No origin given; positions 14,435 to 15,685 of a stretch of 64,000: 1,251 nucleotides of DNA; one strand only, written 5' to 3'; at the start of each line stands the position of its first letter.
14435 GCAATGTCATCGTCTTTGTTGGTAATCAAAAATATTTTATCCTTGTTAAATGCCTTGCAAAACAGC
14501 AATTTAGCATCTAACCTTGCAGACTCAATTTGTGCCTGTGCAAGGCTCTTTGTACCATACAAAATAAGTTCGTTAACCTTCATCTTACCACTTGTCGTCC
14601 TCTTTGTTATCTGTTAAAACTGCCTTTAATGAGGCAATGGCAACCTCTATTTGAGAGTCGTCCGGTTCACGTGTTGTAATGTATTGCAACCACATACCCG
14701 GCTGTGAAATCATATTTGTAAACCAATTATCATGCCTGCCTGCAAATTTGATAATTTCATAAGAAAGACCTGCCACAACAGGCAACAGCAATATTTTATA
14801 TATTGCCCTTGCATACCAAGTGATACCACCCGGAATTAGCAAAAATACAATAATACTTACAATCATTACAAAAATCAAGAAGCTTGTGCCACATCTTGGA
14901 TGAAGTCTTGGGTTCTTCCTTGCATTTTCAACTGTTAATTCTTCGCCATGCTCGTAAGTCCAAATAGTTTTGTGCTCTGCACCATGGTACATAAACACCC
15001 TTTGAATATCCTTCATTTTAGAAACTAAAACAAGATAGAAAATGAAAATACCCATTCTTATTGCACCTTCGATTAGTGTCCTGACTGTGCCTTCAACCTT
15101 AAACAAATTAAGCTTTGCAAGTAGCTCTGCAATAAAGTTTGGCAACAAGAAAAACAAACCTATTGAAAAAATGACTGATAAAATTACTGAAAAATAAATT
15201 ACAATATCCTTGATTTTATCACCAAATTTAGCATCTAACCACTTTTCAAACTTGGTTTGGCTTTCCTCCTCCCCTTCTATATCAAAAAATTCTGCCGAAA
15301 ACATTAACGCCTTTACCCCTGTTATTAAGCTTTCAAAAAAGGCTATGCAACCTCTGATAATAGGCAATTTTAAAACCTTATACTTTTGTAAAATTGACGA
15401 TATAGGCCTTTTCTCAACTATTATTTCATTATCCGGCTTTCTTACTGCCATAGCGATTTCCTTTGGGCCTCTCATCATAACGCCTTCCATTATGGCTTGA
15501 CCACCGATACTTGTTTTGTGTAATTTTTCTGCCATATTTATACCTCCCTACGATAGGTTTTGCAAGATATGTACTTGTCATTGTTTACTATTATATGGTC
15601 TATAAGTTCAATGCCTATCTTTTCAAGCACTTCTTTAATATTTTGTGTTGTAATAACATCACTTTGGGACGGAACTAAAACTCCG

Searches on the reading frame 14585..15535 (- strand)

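Call 35: search_protein_families(library=pfam, proteins=[window:14585-15535:-], max_evalue=0.00001)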
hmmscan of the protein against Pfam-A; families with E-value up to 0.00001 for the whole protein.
window:14585-15535:- (316 aa): 1 family
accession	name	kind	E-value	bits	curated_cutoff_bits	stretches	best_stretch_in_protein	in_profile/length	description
PF07136.16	DUF1385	-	4.4e-96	321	22.1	1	57-308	1-226/227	Protein of unknown function (DUF1385)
